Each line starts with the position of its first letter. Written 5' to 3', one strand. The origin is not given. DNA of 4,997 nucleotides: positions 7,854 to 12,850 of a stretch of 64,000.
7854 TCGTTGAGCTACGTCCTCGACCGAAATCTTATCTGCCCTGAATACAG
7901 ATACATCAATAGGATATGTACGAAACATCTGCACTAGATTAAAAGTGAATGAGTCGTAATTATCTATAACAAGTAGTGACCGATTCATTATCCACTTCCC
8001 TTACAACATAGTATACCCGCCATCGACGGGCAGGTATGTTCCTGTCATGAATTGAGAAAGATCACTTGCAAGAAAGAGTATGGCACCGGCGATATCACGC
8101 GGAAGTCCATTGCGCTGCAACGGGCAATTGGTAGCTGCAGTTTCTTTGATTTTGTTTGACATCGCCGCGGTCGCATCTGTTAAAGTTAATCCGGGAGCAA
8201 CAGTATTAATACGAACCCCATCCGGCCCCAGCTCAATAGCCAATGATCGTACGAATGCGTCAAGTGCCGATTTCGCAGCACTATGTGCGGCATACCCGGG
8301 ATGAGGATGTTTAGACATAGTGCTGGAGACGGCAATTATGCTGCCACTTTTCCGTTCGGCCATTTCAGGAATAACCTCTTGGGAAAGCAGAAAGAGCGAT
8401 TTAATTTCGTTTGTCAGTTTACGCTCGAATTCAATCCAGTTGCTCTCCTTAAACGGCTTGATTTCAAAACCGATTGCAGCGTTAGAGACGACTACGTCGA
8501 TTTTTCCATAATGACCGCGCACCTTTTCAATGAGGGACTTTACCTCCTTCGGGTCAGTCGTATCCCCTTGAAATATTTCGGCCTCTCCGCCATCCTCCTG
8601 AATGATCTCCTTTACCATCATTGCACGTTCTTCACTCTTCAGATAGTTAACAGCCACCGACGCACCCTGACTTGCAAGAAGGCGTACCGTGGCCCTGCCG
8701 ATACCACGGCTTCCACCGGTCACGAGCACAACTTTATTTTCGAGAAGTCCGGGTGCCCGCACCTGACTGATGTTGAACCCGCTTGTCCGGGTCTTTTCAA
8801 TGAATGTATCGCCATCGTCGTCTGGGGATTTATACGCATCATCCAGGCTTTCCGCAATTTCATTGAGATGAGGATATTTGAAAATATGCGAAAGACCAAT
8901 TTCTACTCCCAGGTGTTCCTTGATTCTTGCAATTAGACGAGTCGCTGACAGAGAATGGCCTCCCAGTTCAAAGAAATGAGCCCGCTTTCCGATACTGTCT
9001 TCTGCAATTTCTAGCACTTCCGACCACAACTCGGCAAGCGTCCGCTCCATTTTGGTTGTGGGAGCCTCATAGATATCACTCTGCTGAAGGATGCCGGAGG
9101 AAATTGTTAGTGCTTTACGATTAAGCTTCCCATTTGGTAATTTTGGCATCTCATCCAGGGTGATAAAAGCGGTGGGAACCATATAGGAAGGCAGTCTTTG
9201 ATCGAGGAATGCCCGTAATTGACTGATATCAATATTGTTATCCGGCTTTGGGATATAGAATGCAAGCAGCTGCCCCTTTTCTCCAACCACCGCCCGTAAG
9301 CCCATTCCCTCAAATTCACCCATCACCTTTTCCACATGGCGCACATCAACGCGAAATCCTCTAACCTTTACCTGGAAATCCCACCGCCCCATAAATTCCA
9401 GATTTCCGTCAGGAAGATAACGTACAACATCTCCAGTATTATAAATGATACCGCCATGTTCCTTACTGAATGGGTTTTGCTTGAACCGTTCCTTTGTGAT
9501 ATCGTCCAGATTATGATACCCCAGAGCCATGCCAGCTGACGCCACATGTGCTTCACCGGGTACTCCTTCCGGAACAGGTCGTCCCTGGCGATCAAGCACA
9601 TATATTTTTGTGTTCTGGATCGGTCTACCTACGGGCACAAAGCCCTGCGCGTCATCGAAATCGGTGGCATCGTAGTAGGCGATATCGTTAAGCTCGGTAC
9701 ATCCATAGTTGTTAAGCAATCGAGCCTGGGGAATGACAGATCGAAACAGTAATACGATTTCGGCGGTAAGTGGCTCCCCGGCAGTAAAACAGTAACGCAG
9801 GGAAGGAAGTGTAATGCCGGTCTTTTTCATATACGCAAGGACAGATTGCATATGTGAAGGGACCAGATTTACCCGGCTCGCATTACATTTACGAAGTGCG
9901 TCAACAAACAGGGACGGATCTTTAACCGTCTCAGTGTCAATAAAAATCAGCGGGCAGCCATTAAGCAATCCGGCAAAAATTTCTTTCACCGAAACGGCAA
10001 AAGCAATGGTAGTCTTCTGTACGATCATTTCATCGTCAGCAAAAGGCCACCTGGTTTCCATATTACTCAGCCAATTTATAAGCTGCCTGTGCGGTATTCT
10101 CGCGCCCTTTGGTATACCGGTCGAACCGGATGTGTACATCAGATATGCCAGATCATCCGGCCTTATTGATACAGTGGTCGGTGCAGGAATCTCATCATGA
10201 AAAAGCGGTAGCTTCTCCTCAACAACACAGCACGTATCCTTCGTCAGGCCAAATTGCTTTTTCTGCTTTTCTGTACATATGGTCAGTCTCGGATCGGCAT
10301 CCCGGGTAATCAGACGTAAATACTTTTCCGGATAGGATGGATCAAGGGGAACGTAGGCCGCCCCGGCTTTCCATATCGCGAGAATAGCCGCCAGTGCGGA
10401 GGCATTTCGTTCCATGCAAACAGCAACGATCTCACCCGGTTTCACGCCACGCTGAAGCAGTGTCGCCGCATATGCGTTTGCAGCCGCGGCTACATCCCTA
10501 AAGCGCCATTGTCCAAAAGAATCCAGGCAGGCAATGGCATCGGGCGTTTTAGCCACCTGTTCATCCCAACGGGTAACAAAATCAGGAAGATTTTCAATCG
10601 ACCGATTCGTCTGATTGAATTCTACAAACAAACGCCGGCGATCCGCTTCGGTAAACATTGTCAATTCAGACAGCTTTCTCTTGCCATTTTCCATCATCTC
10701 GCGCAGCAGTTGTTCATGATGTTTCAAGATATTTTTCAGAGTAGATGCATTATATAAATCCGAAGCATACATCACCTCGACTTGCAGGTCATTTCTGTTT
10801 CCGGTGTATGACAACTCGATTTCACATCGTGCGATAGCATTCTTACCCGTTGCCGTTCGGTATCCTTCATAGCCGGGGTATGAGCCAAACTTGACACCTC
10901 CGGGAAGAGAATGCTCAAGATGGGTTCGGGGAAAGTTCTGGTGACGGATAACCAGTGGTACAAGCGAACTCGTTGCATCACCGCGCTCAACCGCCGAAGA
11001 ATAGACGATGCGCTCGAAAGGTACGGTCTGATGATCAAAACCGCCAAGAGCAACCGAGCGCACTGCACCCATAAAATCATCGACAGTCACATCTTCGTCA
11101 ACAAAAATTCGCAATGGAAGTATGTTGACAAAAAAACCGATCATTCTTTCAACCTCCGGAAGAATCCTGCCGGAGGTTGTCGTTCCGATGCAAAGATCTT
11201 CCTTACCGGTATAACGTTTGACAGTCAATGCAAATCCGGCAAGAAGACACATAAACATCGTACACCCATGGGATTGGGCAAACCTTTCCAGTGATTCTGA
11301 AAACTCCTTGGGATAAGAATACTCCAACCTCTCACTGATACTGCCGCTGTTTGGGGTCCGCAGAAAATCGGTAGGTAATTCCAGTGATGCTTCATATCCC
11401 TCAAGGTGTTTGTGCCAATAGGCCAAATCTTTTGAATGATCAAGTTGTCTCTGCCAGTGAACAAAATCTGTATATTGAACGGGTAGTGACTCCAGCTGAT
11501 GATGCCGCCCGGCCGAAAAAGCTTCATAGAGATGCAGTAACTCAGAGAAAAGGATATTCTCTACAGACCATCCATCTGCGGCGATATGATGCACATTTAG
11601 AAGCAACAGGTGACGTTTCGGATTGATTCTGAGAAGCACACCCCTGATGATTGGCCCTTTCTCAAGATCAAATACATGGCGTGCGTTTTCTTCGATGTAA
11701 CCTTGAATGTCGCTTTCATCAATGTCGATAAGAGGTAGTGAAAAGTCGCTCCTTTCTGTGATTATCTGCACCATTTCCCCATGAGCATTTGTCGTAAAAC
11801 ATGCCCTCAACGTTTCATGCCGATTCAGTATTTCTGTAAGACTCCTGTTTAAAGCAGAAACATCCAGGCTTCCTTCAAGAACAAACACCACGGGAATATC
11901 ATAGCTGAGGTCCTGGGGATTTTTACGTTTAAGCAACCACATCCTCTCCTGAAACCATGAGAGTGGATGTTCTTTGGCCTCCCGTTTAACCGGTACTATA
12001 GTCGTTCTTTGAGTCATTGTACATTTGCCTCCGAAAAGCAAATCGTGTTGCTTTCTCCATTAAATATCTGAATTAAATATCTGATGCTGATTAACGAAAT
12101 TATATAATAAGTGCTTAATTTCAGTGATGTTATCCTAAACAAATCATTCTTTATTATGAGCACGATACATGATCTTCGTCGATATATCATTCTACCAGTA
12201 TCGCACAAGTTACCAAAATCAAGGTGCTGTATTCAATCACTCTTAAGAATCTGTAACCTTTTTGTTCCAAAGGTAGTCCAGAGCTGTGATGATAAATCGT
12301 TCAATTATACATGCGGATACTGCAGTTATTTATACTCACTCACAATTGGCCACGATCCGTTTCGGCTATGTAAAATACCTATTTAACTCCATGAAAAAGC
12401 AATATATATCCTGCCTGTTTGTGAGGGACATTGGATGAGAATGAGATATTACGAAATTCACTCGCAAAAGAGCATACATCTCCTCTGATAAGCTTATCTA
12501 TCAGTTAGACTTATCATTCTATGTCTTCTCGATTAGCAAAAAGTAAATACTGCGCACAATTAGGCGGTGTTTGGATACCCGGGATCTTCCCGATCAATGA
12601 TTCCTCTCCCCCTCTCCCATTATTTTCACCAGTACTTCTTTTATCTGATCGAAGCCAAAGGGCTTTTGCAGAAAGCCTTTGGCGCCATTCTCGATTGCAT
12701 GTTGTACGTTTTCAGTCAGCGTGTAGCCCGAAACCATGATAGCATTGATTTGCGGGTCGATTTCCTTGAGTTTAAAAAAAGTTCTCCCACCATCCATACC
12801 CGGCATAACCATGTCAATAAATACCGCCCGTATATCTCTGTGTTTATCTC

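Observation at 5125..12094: Single-module NRPS (C-A-T-SDR) in one operon with pabA and a pabB-pabC fusion: candidate orphan 4-aminobenzoate-derived product locus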

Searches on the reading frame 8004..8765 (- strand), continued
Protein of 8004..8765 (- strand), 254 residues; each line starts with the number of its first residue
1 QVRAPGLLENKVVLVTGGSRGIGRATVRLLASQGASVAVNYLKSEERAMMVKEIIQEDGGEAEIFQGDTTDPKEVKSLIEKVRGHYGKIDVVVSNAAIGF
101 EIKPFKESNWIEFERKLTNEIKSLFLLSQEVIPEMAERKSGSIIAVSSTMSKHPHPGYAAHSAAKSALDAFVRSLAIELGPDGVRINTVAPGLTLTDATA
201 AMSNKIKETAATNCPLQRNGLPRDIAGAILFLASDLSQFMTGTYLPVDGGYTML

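Call 84: search_protein_families(library=ncbifam, proteins=[P0430, P0502, P0391], max_evalue=1e-40)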
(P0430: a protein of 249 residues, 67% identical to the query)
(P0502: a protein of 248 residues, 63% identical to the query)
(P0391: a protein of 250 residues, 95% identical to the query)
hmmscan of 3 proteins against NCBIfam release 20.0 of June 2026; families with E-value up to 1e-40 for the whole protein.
P0430 (249 aa): 63 families (the best 25 are shown)
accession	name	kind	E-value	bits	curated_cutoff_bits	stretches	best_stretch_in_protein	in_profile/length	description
NF009466.0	PRK12826.1-2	subfamily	9.9e-63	211.9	222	1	6-248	4-246/248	3-oxoacyl-ACP reductase FabG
NF005559.1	PRK07231.1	subfamily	1.3e-62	211.5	215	1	3-247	2-248/249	glucose 1-dehydrogenase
NF006393.0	PRK08642.1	equivalog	1.5e-61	208.1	292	1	3-246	4-251/254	3-oxoacyl-ACP reductase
TIGR01830.1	3oxo_ACP_reduc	equivalog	4.7e-61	206.5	297.75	1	8-245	1-237/239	3-oxoacyl-[acyl-carrier-protein] reductase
NF004197.0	PRK05653.1-1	equivalog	2.8e-60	204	332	1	2-248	4-248/249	3-oxoacyl-ACP reductase FabG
NF004198.0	PRK05653.1-3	equivalog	1.6e-59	201.3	296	1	2-248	4-248/248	3-oxoacyl-ACP reductase FabG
TIGR03206.1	benzo_BadH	equivalog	3.8e-56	190.3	431.2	1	3-248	1-250/250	2-hydroxycyclohexanecarboxyl-CoA dehydrogenase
NF009464.0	PRK12824.1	subfamily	2.1e-54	184.8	269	1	6-248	3-244/245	3-oxoacyl-ACP reductase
NF009384.0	PRK12743.1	equivalog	2.2e-54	184.4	264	1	6-246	7-247/258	SDR family oxidoreductase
NF004778.0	PRK06124.1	equivalog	4.9e-54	183.4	303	1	3-247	9-253/256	SDR family oxidoreductase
NF009546.0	PRK12935.1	equivalog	3.7e-53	180.6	418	1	3-248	4-247/247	acetoacetyl-CoA reductase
TIGR01829.1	AcAcCoA_reduct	subfamily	1.1e-52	179.1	302.1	1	7-248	2-242/242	acetoacetyl-CoA reductase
NF005469.0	PRK07063.1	equivalog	2.1e-52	178.3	306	1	3-248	5-256/260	SDR family oxidoreductase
NF005853.0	PRK07774.1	equivalog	2.6e-52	177.7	303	1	3-246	4-246/250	SDR family oxidoreductase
NF006070.0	PRK08213.1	subfamily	5.2e-52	176.9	279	1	3-248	10-258/259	gluconate 5-dehydrogenase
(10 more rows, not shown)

P0502 (248 aa): 38 families (the best 25 are shown)
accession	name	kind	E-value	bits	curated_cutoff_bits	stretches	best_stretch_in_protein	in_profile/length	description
NF005559.1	PRK07231.1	subfamily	7.1e-56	189.5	215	1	2-246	2-248/249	glucose 1-dehydrogenase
TIGR01830.1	3oxo_ACP_reduc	equivalog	7.8e-55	186.2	297.75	1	7-244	1-237/239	3-oxoacyl-[acyl-carrier-protein] reductase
NF009466.0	PRK12826.1-2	subfamily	3.7e-54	183.8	222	1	4-247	3-246/248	3-oxoacyl-ACP reductase FabG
NF006393.0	PRK08642.1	equivalog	2.2e-53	181.3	292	1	3-245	5-251/254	3-oxoacyl-ACP reductase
NF053807.1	RhamDHLra1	equivalog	1.6e-52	178.7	400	1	1-245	1-247/252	L-rhamnose 1-dehydrogenase Lra1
NF004198.0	PRK05653.1-3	equivalog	1.3e-51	175.5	296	1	2-247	5-248/248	3-oxoacyl-ACP reductase FabG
TIGR03206.1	benzo_BadH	equivalog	2.2e-51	174.7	431.2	1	2-247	1-250/250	2-hydroxycyclohexanecarboxyl-CoA dehydrogenase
NF004791.0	PRK06138.1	equivalog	3.3e-51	174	312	1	2-246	3-250/252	SDR family oxidoreductase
NF007273.0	PRK09730.1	equivalog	4.6e-51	173.5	406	1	6-244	3-246/247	SDR family oxidoreductase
NF004197.0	PRK05653.1-1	equivalog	8.6e-51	172.9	332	1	2-247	5-248/249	3-oxoacyl-ACP reductase FabG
NF004777.0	PRK06123.1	equivalog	9.3e-50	169.4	383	1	5-244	4-248/249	SDR family oxidoreductase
NF052558.1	MBtsdlDhBudC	equivalog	1.9e-49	168.5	270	1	3-245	2-241/250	meso-2,3-butanediol dehydrogenase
NF009468.0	PRK12826.1-4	equivalog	3.8e-49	167.7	318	1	2-247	5-249/256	SDR family oxidoreductase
NF053701.1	CsHdxCHCADhChcB2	equivalog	8.7e-49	166.2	350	1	2-244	1-241/245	cis-4-hydroxycyclohexanecarboxylate dehydrogenase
NF004778.0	PRK06124.1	equivalog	6.7e-48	163.3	303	1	1-246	8-253/256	SDR family oxidoreductase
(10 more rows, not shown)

P0391 (250 aa): 62 families (the best 25 are shown)
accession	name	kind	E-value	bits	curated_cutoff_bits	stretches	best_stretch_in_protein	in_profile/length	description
NF005559.1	PRK07231.1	subfamily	1.5e-62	211.3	215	1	3-247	2-248/249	glucose 1-dehydrogenase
TIGR01830.1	3oxo_ACP_reduc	equivalog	1.8e-62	211.1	297.75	1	8-246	1-238/239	3-oxoacyl-[acyl-carrier-protein] reductase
NF009466.0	PRK12826.1-2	subfamily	7.7e-62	209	222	1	5-249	3-247/248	3-oxoacyl-ACP reductase FabG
NF004197.0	PRK05653.1-1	equivalog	9.8e-60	202.2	332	1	2-248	4-248/249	3-oxoacyl-ACP reductase FabG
NF009468.0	PRK12826.1-4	equivalog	4.8e-57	193.6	318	1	2-249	4-250/256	SDR family oxidoreductase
NF006393.0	PRK08642.1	equivalog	5.9e-57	193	292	1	1-248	2-253/254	3-oxoacyl-ACP reductase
NF004198.0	PRK05653.1-3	equivalog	1.7e-56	191.5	296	1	2-248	4-248/248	3-oxoacyl-ACP reductase FabG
NF005853.0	PRK07774.1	equivalog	1.1e-54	185.5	303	1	2-248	3-248/250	SDR family oxidoreductase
NF005975.0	PRK08063.1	equivalog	3.9e-54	183.6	328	1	4-247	3-247/250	enoyl-[acyl-carrier-protein] reductase FabL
NF006070.0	PRK08213.1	subfamily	6.2e-54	183.2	279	1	2-247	9-257/259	gluconate 5-dehydrogenase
TIGR01829.1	AcAcCoA_reduct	subfamily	7e-54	183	302.1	1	6-248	1-242/242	acetoacetyl-CoA reductase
NF009384.0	PRK12743.1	equivalog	8.4e-54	182.5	264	1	4-248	5-249/258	SDR family oxidoreductase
NF004778.0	PRK06124.1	equivalog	3.8e-53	180.5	303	1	2-247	8-253/256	SDR family oxidoreductase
NF004791.0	PRK06138.1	equivalog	8.2e-53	179.3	312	1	1-247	1-250/252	SDR family oxidoreductase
NF004199.0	PRK05653.1-4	equivalog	1.2e-52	178.9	301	1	1-248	1-247/247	3-oxoacyl-ACP reductase FabG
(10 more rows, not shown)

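Call 85: find_encoding_contigs(protein=P0430, flank=7000, max_places=2)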
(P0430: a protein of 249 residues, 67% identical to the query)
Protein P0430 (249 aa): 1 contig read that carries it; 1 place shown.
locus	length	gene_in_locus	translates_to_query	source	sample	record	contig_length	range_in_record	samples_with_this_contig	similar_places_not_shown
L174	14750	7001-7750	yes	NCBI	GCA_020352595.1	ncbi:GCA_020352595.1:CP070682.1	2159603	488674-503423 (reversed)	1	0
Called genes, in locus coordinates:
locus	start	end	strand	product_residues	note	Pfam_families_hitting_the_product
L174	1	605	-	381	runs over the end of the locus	PF13557:Phenol_MetA_deg (weak)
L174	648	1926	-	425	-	PF01590:GAF (weak), PF13185:GAF_2 (weak), PF13492:GAF_3 (weak), PF07228:SpoIIE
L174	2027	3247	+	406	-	-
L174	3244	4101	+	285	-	PF00795:CN_hydrolase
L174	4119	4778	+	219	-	-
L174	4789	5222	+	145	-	PF00882:Zn_dep_PLPC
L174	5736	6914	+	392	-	PF07690:MFS_1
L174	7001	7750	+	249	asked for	PF00106:adh_short, PF08659:KR, PF23441:SDR, PF13561:adh_short_C2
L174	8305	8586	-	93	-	-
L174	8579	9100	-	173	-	PF03918:CcmH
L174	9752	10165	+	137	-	PF03100:CcmE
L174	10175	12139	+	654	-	PF01578:Cytochrom_C_asm, PF16327:CcmF_C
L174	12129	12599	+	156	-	PF03918:CcmH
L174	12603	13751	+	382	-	PF00515:TPR_1 (faint), PF13428:TPR_14 (faint), PF13174:TPR_6 (faint), PF14559:TPR_19 (faint), PF07719:TPR_2 (faint), PF13181:TPR_8 (faint), PF13424:TPR_12 (faint), PF13432:TPR_16 (weak), +2 more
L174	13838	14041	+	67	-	-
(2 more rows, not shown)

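Call 86: find_encoding_contigs(protein=P0502, flank=7000, max_places=3)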
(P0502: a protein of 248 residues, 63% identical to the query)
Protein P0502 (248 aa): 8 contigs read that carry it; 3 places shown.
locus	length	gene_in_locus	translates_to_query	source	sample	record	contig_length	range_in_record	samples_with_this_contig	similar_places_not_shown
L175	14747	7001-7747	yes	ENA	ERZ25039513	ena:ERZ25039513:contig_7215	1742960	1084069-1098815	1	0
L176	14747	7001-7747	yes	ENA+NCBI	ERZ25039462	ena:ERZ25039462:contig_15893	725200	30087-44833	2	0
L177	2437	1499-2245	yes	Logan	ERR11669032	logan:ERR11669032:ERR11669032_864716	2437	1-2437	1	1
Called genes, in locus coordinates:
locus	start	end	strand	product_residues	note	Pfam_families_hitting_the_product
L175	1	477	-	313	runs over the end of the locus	PF13191:AAA_16 (weak), PF00005:ABC_tran, PF13304:AAA_21 (faint)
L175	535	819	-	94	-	-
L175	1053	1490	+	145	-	-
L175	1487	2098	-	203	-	-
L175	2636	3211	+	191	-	PF20706:GT4-conflict (weak), PF00534:Glycos_transf_1, PF13692:Glyco_trans_1_4, PF13524:Glyco_trans_1_2 (weak)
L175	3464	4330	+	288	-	PF14561:TPR_20 (weak), PF13646:HEAT_2 (weak)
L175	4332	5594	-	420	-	PF00083:Sugar_tr, PF07690:MFS_1, PF03137:OATP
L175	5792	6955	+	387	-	PF03372:Exo_endo_phos (weak)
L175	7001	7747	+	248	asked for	PF00106:adh_short, PF08659:KR (weak), PF23441:SDR, PF13561:adh_short_C2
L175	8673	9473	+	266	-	PF02463:SMC_N (faint), PF00005:ABC_tran, PF13304:AAA_21 (faint)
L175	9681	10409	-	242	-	-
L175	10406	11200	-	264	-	PF03009:GDPD, PF13653:GDPD_2 (weak)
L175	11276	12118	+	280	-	PF13679:Methyltransf_32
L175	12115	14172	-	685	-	PF10080:FtrD-like (weak)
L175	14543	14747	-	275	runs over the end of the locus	PF00005:ABC_tran, PF13473:Cupredoxin_1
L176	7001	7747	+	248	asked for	PF00106:adh_short, PF08659:KR (weak), PF23441:SDR, PF13561:adh_short_C2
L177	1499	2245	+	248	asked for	PF00106:adh_short, PF08659:KR (weak), PF23441:SDR, PF13561:adh_short_C2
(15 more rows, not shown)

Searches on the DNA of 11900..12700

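Call 8: search_rna_families(source=window, start=11900, end=12700, threshold=evalue, max_evalue=5)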
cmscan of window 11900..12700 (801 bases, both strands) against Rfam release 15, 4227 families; matches with E-value up to 5: 1.
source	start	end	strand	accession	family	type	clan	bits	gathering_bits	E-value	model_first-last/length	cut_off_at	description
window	12541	12643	-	RF02158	NPPA-AS1_3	Gene; lncRNA;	-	13.7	55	2.1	1-108/108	no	NPPA antisense RNA 1 conserved region 3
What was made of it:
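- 12018..12593 (-): 576-nt AT-rich untranslated leader with the RBS (GGAGG, 12031-12027). A 13-nt tandem repeat lies at 12054-12079. No Rfam match (call 8).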
